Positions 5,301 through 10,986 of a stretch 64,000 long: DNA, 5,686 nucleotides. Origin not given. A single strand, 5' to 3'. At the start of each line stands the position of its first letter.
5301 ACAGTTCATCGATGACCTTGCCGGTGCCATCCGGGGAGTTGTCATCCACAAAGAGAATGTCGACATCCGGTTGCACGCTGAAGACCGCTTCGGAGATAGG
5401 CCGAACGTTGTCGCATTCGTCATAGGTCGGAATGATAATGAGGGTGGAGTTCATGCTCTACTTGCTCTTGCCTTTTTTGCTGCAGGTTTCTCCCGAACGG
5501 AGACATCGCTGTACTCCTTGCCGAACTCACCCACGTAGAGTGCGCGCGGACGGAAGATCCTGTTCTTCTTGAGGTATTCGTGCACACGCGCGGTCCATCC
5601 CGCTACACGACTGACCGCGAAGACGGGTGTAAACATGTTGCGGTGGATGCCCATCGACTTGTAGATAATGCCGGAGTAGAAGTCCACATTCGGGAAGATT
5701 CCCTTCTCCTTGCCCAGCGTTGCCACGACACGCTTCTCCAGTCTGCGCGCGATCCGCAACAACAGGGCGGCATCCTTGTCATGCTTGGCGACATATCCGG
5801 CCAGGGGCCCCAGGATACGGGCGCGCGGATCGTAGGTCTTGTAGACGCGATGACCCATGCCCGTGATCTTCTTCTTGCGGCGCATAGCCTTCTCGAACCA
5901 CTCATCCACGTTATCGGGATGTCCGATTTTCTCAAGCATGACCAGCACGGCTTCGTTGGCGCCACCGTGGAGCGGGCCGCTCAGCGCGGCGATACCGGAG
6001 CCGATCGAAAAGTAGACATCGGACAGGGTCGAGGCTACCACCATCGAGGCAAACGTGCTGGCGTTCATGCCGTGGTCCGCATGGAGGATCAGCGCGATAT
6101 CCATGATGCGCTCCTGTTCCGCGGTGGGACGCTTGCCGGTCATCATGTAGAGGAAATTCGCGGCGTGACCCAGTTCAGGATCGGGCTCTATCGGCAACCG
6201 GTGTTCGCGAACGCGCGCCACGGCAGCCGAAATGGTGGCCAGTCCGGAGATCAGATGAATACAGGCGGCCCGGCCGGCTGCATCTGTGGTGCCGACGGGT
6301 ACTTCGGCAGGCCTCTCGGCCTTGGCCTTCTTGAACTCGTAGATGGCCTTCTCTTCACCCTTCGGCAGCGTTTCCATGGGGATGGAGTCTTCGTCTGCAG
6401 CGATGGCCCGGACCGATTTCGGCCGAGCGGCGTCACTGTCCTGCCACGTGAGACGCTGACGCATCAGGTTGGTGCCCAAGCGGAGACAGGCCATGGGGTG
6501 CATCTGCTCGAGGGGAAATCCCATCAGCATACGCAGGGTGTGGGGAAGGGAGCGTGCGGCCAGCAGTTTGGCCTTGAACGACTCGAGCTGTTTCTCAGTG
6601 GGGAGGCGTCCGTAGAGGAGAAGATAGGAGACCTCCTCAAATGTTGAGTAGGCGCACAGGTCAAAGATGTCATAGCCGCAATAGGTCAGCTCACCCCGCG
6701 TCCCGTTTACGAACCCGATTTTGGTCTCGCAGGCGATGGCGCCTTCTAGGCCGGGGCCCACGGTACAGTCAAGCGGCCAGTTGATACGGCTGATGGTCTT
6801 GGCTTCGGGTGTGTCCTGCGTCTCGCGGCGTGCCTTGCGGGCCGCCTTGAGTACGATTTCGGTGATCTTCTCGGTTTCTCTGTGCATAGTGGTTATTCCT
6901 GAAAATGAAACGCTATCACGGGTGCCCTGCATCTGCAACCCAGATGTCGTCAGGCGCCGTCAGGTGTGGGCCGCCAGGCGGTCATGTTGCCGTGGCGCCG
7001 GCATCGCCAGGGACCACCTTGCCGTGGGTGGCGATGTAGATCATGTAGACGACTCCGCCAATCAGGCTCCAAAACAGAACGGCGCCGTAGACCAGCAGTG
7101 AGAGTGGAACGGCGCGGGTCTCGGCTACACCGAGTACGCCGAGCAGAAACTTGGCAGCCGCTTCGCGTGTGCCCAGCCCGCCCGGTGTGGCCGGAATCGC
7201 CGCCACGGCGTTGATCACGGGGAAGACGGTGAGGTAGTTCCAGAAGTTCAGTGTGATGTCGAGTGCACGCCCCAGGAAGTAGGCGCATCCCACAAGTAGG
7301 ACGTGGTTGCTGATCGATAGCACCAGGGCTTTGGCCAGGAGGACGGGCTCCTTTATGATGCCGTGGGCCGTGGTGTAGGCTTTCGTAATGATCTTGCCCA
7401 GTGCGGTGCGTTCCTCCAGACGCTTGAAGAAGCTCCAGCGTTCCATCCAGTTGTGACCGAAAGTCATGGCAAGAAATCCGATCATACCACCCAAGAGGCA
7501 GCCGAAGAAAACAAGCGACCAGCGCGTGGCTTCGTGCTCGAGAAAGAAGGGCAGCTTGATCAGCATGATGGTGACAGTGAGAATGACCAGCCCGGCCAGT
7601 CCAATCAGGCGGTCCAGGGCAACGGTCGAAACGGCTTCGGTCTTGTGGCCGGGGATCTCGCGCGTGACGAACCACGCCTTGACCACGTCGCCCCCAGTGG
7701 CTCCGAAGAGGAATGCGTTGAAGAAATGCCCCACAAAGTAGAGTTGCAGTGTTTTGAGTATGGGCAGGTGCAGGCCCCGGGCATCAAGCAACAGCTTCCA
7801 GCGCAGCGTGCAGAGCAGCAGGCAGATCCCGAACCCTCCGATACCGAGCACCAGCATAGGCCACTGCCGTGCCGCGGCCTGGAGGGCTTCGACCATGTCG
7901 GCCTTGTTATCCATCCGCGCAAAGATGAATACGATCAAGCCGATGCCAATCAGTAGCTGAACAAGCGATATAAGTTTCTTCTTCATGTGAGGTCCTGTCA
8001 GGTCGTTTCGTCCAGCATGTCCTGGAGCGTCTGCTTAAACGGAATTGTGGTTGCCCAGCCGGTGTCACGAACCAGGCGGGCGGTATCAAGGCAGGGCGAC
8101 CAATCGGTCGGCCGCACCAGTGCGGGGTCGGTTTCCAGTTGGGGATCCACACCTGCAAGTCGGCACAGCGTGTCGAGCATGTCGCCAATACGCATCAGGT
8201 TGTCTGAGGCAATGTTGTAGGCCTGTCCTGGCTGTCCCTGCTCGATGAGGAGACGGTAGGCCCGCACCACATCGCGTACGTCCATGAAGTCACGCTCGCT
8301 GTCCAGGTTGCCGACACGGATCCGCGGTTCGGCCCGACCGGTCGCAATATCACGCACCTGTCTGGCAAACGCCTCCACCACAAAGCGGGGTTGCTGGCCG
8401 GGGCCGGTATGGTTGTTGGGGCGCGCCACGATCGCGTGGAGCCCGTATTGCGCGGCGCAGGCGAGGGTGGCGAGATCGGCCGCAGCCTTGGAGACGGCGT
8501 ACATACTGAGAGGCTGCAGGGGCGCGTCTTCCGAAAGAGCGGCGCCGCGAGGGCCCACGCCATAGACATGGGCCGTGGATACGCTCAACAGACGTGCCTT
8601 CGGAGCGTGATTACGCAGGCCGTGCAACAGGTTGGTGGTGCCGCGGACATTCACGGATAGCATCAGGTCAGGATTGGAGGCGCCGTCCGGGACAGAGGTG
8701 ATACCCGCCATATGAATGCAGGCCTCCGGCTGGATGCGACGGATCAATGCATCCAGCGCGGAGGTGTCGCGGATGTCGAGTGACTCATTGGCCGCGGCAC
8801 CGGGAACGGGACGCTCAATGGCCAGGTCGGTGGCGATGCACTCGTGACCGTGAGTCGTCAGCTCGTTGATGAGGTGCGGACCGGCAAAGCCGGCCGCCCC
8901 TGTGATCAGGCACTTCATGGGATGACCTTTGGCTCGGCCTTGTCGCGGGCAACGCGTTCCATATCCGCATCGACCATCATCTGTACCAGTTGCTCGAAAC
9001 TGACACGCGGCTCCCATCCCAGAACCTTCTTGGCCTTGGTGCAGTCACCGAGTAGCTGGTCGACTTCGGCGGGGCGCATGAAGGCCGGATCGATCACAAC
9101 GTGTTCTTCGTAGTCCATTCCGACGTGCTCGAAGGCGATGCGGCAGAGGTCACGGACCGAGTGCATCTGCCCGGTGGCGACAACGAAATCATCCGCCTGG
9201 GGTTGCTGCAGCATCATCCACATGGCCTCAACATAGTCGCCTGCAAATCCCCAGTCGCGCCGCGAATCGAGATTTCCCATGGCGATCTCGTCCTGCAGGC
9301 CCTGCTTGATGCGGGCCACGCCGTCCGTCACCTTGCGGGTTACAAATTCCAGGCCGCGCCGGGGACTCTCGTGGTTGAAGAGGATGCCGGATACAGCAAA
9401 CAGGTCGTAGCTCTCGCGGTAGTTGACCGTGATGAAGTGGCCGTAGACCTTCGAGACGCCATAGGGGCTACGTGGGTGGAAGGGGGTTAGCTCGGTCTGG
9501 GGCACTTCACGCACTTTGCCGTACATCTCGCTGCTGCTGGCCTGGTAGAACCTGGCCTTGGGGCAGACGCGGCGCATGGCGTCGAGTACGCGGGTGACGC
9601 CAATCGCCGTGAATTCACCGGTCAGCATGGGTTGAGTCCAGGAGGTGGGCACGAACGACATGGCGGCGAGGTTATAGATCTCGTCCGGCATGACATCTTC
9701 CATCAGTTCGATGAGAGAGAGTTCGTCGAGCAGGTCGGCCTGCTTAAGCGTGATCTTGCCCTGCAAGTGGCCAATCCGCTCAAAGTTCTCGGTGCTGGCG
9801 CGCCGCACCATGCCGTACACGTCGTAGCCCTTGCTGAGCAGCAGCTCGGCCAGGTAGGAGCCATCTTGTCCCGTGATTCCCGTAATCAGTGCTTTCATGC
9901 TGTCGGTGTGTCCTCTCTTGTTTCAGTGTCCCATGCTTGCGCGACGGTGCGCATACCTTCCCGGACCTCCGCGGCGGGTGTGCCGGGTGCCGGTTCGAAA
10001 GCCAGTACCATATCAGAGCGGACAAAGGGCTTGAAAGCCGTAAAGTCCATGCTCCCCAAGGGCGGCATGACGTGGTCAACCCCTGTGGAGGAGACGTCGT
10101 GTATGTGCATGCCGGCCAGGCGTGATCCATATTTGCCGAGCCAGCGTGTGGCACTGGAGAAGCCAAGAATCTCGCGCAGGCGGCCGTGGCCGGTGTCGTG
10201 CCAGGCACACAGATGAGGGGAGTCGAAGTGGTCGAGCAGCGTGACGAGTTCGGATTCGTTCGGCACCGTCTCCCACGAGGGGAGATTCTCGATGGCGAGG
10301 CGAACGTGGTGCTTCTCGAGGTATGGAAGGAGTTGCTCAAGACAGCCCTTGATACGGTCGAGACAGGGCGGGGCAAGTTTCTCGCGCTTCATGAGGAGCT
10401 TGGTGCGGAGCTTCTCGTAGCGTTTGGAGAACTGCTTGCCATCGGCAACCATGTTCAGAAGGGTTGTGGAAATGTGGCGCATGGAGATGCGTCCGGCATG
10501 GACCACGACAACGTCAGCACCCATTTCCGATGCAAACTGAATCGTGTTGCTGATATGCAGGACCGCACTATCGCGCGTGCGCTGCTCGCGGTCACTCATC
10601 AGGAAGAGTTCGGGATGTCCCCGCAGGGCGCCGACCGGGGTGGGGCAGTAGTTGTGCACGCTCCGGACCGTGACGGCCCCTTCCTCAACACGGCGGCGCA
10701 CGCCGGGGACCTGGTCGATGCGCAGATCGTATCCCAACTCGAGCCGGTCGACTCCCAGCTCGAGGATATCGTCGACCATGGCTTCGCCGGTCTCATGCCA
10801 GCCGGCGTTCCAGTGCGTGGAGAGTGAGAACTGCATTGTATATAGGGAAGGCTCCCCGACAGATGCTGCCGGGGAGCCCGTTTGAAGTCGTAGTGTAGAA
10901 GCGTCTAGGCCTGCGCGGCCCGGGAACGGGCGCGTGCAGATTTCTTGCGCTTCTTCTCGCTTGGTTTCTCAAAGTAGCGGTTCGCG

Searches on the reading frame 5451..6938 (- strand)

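Call 25: search_protein_families(library=pfam, proteins=[window:5451-6938:-], max_evalue=0.0001)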
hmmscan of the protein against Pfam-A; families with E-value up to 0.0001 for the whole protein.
window:5451-6938:- (495 aa): 1 family
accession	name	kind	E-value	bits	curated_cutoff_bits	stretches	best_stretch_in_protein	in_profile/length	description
PF00285.26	Citrate_synt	-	1.4e-123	412.9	27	1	63-465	1-357/357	Citrate synthase, C-terminal domain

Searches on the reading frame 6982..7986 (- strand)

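Call 53: search_protein_families(library=pfam, proteins=[window:6982-7986:-], max_evalue=0.0001)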
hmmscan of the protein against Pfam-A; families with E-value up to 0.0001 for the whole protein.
window:6982-7986:- (334 aa): 1 family
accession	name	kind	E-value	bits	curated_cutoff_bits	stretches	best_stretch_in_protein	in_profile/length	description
PF03706.18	LPG_synthase_TM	-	1.2e-38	133.8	33.4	1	8-306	2-298/302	Lysylphosphatidylglycerol synthase TM region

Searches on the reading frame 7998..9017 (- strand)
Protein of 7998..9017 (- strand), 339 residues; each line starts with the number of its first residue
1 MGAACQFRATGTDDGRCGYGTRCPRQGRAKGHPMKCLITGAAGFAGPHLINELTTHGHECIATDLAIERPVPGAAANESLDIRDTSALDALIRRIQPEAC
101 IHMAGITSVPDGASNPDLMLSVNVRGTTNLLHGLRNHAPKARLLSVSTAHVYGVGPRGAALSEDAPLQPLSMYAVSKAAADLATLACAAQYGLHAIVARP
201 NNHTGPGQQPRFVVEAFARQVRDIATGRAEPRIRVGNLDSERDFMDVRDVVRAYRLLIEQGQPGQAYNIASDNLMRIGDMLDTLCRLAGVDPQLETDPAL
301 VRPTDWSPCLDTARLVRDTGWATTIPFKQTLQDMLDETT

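Call 53: search_protein_families(library=pfam, proteins=[window:7998-9017:-], max_evalue=0.0001)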
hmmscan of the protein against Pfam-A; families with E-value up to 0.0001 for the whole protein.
window:7998-9017:- (339 aa): 6 families
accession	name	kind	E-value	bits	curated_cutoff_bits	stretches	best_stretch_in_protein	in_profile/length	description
PF16363.11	GDP_Man_Dehyd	-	1.2e-54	186.5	27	1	37-334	1-332/332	GDP-mannose 4,6 dehydratase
PF01370.27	Epimerase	-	4.2e-53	180.7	20.9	1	37-270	2-240/240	NAD dependent epimerase/dehydratase family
PF04321.23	RmlD_sub_bind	-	1.2e-16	61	27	1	34-187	1-139/287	RmlD substrate binding domain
PF01073.25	3Beta_HSD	-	2.6e-10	40.2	22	1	37-207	1-185/280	3-beta hydroxysteroid dehydrogenase/isomerase family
PF02719.21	Polysacc_synt_2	-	4.5e-08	33.1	20.2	1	80-293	61-252/293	Polysaccharide biosynthesis protein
PF07993.18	NAD_binding_4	-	1e-05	25.3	20.1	0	99-205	91-209/258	Male sterility protein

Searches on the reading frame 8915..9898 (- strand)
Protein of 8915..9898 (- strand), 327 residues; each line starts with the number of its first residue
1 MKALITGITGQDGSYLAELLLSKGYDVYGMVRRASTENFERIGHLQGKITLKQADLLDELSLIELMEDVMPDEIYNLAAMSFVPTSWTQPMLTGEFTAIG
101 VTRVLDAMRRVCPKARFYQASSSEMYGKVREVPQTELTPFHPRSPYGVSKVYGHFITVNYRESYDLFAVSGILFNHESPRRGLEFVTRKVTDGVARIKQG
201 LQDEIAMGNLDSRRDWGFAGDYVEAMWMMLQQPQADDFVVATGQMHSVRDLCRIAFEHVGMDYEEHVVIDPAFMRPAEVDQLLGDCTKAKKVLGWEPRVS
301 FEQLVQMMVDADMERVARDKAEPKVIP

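Call 53: search_protein_families(library=pfam, proteins=[window:8915-9898:-], max_evalue=0.0001)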
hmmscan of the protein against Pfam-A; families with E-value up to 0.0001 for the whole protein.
window:8915-9898:- (327 aa): 3 families
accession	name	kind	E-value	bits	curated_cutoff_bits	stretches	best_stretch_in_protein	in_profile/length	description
PF16363.11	GDP_Man_Dehyd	-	6.5e-133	443.7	27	1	4-308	1-332/332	GDP-mannose 4,6 dehydratase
PF01370.27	Epimerase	-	7.7e-69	232.2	20.9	1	3-239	1-238/240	NAD dependent epimerase/dehydratase family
PF04321.23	RmlD_sub_bind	-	3.1e-08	33.5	27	1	1-171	1-150/287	RmlD substrate binding domain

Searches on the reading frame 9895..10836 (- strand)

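Call 53: search_protein_families(library=pfam, proteins=[window:9895-10836:-], max_evalue=0.0001)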
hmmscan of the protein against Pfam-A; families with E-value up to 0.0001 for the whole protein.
window:9895-10836:- (313 aa): 1 family
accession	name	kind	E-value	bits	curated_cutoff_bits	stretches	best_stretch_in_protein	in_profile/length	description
PF01261.30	AP_endonuc_2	-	1.4e-19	71.2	31.1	1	24-274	4-218/249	Xylose isomerase-like TIM barrel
